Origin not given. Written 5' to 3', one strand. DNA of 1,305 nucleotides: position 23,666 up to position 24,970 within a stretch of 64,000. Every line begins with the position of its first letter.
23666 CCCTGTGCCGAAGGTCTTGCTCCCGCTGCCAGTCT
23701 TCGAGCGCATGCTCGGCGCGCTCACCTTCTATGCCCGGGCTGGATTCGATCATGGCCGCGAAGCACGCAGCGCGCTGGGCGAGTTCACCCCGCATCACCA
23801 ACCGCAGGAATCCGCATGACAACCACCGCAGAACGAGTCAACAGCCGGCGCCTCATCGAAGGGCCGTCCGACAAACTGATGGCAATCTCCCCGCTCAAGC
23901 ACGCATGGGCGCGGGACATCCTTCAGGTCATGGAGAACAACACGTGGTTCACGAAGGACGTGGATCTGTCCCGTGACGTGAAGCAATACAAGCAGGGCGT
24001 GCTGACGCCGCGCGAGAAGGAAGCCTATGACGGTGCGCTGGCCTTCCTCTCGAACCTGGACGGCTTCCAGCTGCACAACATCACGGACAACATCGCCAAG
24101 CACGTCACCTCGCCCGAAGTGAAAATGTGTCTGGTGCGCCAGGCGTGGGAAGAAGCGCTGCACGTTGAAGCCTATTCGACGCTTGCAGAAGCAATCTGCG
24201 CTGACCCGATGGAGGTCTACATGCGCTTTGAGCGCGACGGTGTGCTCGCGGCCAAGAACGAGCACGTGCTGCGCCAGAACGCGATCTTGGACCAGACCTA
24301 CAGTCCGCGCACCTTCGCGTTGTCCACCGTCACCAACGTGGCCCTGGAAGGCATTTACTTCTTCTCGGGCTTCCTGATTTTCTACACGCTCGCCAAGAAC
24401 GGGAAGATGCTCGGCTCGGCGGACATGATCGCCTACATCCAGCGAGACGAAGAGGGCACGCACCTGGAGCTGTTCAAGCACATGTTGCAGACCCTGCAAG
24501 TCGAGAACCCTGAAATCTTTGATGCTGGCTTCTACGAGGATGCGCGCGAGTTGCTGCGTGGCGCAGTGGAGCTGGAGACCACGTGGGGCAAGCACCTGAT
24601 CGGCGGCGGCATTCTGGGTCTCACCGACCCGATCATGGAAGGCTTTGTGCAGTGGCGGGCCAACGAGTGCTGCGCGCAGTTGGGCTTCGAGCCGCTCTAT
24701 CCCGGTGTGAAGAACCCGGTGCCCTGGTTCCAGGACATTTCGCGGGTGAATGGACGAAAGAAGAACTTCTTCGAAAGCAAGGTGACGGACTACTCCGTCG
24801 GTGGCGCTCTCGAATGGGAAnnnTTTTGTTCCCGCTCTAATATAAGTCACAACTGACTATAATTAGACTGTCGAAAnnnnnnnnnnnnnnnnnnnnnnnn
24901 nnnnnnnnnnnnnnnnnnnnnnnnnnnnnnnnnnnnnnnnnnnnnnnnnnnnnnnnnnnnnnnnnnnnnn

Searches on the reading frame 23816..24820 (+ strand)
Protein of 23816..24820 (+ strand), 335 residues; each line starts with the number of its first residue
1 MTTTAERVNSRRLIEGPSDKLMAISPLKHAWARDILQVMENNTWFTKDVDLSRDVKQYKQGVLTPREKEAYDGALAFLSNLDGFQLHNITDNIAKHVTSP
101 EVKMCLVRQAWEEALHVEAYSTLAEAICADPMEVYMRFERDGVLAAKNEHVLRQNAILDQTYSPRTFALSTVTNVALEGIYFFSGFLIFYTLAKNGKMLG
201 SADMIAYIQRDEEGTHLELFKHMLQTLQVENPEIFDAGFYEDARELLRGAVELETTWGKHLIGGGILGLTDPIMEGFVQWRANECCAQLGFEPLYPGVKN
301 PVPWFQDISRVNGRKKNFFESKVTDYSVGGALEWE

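Call 21: search_protein_families(library=phrogs, proteins=[window:23816-24820:+], max_evalue=0.00001)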
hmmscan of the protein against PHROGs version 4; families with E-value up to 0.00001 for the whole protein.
window:23816-24820:+ (335 aa): 5 families
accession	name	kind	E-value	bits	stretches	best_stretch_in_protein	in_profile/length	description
phrog_86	-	DNA, RNA and nucleotide metabolism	3.6e-87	294.2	1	7-331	54-389/504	ribonucleoside diphosphate reductase small subunit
phrog_8368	-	DNA, RNA and nucleotide metabolism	3.4e-25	89.8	1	198-334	1-143/156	aerobic NDP reductase small subunit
phrog_24856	-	DNA, RNA and nucleotide metabolism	1.6e-12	48.6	1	36-208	22-194/195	ribonucleotide reductase class Ia beta subunit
phrog_9465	-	DNA, RNA and nucleotide metabolism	8.2e-06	27.2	0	145-212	11-78/81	ribonucleoside diphosphate reductase small subunit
phrog_10582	-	DNA, RNA and nucleotide metabolism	8.2e-06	26.2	0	43-148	48-151/255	ribonucleotide reductase class Ia beta subunit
